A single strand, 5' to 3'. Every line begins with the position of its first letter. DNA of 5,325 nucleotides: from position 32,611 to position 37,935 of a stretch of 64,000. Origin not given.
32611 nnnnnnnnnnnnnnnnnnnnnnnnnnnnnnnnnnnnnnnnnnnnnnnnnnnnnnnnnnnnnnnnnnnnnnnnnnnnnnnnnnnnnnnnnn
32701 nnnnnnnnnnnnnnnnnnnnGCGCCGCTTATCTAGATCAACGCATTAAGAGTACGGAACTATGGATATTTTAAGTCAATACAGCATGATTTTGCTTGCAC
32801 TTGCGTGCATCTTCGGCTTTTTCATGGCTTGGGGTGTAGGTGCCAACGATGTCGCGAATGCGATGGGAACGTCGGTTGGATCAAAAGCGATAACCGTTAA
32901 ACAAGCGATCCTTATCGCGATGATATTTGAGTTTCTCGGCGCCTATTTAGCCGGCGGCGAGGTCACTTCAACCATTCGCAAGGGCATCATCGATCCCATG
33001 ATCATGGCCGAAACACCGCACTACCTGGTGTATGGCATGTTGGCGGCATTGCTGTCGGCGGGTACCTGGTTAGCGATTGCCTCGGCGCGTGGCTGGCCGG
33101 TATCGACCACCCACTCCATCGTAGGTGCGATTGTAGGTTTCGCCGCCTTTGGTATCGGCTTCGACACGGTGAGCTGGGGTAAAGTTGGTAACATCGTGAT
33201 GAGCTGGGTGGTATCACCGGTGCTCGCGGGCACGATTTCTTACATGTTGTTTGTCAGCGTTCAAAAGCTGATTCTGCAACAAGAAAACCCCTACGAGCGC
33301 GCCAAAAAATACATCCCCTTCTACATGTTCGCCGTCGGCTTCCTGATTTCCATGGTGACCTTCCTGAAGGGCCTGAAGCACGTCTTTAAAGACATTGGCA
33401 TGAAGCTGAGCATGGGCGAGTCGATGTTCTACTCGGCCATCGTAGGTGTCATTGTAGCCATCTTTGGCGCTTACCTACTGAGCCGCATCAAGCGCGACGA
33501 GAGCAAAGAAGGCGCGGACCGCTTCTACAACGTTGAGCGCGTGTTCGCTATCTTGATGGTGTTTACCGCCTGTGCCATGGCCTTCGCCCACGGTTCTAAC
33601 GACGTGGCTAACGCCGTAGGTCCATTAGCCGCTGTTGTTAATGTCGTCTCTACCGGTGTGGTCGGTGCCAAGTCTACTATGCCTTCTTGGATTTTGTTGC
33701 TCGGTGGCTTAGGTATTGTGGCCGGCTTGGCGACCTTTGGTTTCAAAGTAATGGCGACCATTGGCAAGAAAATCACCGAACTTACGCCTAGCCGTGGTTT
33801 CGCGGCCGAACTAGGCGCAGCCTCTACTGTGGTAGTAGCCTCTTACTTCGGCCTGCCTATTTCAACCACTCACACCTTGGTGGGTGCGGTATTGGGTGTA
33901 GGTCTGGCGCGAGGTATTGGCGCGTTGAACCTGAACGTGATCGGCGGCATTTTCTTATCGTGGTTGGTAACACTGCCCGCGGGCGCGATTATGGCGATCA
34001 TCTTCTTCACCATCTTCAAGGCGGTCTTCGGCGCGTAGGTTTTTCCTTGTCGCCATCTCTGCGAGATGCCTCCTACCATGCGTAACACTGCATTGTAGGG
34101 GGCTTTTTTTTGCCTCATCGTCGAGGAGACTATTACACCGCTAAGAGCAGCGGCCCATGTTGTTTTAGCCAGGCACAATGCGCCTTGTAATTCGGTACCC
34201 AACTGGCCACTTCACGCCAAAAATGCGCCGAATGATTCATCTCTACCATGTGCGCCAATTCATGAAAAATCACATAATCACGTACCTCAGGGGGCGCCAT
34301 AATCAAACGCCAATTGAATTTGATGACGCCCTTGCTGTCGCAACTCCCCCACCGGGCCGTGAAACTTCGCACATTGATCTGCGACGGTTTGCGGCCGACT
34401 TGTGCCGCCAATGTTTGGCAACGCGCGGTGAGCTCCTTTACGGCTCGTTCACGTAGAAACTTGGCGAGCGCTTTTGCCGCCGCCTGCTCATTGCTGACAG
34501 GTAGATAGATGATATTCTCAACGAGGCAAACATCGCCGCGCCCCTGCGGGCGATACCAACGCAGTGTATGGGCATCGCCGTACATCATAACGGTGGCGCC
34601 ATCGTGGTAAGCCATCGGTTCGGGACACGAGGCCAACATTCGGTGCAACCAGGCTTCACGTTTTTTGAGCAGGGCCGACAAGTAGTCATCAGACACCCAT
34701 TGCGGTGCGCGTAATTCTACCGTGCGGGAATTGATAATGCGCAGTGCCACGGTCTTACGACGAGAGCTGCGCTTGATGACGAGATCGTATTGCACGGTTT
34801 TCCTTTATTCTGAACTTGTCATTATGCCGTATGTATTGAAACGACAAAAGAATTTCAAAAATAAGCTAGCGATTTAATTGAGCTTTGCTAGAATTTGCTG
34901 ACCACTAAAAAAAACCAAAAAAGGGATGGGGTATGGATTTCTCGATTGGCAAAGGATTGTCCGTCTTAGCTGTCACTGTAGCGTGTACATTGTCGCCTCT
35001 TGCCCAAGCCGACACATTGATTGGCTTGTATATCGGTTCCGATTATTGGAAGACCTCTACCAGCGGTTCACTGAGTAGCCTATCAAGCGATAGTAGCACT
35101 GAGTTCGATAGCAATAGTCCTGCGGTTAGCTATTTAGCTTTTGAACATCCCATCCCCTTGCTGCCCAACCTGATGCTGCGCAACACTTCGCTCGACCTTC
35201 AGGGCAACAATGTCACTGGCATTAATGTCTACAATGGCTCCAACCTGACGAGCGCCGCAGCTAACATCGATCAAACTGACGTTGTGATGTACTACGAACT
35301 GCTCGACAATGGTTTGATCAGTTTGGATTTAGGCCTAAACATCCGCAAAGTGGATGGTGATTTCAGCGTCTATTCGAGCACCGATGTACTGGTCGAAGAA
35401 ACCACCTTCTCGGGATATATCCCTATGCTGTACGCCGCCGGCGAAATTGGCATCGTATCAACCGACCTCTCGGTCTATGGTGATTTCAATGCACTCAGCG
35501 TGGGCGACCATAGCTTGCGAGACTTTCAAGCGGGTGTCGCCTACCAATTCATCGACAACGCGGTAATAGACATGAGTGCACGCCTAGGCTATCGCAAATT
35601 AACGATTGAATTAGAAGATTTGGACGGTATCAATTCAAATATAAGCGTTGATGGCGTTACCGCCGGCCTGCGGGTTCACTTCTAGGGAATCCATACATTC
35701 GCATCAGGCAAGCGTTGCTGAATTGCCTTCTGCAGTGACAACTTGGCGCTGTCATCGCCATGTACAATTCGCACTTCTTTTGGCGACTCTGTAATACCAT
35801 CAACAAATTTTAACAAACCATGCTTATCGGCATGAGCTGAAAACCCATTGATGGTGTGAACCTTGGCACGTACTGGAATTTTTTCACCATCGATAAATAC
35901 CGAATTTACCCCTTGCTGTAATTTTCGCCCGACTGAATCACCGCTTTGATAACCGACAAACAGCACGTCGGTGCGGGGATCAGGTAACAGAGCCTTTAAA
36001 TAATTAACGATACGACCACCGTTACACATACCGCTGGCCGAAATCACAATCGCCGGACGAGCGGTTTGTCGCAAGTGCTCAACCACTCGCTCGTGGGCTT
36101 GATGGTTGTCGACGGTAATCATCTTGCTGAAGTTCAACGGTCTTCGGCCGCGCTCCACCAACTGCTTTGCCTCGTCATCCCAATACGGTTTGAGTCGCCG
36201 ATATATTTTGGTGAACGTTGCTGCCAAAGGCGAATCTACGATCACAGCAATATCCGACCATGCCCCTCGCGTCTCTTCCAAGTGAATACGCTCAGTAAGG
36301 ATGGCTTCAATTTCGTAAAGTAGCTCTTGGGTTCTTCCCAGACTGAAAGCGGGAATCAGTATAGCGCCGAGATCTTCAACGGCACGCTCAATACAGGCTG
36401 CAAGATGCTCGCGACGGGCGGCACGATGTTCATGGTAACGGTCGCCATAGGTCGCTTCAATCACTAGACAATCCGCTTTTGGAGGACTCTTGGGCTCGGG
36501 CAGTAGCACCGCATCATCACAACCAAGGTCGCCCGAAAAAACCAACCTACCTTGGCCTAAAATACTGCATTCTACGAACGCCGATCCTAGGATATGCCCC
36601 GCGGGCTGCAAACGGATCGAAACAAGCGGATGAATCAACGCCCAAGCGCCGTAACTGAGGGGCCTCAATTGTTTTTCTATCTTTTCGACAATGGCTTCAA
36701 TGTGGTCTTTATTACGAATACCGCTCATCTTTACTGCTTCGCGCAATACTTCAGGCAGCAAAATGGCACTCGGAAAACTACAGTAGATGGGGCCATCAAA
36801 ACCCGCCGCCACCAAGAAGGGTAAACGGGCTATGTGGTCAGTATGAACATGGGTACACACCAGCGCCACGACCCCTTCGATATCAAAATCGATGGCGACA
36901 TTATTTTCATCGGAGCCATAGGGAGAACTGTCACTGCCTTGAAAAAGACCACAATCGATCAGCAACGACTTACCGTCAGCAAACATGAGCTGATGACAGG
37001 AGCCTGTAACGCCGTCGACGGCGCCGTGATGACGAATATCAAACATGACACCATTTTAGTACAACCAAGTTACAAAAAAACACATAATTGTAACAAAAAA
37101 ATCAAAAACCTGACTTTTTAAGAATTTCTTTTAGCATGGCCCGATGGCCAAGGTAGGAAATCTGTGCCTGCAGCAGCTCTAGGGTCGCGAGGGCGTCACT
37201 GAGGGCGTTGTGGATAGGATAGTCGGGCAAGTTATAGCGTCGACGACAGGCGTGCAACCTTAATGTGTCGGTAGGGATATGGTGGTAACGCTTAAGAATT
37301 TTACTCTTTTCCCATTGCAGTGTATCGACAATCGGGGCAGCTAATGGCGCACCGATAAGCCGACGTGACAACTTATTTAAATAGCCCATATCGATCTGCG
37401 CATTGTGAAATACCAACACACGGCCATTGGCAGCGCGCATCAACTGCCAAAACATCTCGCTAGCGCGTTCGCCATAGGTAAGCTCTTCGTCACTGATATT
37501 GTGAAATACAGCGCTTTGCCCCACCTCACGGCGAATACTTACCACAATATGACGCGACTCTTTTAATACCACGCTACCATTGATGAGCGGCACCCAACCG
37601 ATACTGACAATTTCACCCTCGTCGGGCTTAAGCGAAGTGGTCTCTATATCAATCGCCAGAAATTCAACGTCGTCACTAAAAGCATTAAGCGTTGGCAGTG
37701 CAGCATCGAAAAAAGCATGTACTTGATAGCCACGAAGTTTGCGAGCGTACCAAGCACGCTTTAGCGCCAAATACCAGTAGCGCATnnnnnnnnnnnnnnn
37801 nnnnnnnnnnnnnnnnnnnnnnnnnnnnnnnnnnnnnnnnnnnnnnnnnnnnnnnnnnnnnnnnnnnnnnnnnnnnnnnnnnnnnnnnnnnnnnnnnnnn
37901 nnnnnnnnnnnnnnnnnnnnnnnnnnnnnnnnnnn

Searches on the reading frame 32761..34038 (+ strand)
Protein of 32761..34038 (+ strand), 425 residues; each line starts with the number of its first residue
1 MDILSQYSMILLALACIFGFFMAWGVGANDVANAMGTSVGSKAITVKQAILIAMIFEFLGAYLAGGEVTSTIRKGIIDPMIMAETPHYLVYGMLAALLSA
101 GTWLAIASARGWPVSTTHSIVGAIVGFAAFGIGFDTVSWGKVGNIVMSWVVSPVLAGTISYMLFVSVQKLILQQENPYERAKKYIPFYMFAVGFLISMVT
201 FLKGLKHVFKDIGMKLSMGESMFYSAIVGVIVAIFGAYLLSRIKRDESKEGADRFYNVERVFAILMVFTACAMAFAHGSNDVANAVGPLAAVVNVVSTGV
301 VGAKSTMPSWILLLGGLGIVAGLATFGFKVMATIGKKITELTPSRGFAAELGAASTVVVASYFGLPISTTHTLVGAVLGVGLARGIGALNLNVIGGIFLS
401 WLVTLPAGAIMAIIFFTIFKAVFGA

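Call 7: search_protein_families(library=pfam, proteins=[window:32761-34038:+], max_evalue=0.00001)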
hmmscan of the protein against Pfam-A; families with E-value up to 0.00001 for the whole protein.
window:32761-34038:+ (425 aa): 1 family
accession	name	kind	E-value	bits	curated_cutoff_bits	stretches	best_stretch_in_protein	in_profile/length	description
PF01384.25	PHO4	-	9.7e-121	403.4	33.7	1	26-412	1-350/350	Phosphate transporter family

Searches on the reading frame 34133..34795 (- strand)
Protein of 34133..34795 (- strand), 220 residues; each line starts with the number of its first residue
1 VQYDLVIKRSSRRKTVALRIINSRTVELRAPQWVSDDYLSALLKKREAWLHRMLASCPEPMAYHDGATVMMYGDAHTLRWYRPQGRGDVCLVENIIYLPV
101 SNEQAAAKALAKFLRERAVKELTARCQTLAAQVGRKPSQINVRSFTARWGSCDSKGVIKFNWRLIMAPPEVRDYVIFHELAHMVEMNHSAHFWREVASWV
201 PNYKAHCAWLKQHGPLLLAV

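Call 42: search_protein_families(library=pfam, proteins=[window:34133-34795:-], max_evalue=0.000001)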
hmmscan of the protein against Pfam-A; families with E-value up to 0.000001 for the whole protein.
window:34133-34795:- (220 aa): 1 family
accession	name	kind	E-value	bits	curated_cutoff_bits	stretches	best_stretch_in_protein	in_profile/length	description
PF01863.23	YgjP-like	-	8.4e-55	186.4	26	1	14-213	1-207/207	YgjP-like, metallopeptidase domain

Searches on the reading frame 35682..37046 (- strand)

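Call 42: search_protein_families(library=pfam, proteins=[window:35682-37046:-], max_evalue=0.000001)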
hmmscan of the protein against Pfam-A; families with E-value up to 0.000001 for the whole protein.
window:35682-37046:- (454 aa): 3 families
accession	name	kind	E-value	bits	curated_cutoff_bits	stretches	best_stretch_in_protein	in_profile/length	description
PF10996.14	Beta-Casp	-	9.3e-32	110.5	27.7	1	239-376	1-120/120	Beta-Casp domain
PF07521.17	RMMBL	-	5.3e-16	58.8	21.6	1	390-454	2-63/63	Zn-dependent metallo-hydrolase RNA specificity domain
PF00753.33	Lactamase_B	-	3.7e-09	37.2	22.7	1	23-185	13-161/196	Metallo-beta-lactamase superfamily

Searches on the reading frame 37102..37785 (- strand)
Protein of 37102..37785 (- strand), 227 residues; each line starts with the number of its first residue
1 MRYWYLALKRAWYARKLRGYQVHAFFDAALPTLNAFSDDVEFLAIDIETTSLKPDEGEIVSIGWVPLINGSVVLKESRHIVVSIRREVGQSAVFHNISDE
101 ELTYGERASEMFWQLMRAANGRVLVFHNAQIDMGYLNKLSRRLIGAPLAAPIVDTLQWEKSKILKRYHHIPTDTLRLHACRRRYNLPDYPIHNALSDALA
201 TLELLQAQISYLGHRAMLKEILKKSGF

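Call 42: search_protein_families(library=pfam, proteins=[window:37102-37785:-], max_evalue=0.000001)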
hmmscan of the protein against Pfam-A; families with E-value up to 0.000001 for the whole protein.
window:37102-37785:- (227 aa): 1 family
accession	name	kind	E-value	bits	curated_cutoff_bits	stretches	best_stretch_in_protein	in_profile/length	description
PF00929.31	RNase_T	-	3.9e-15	57.2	24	1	44-205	2-164/164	Exonuclease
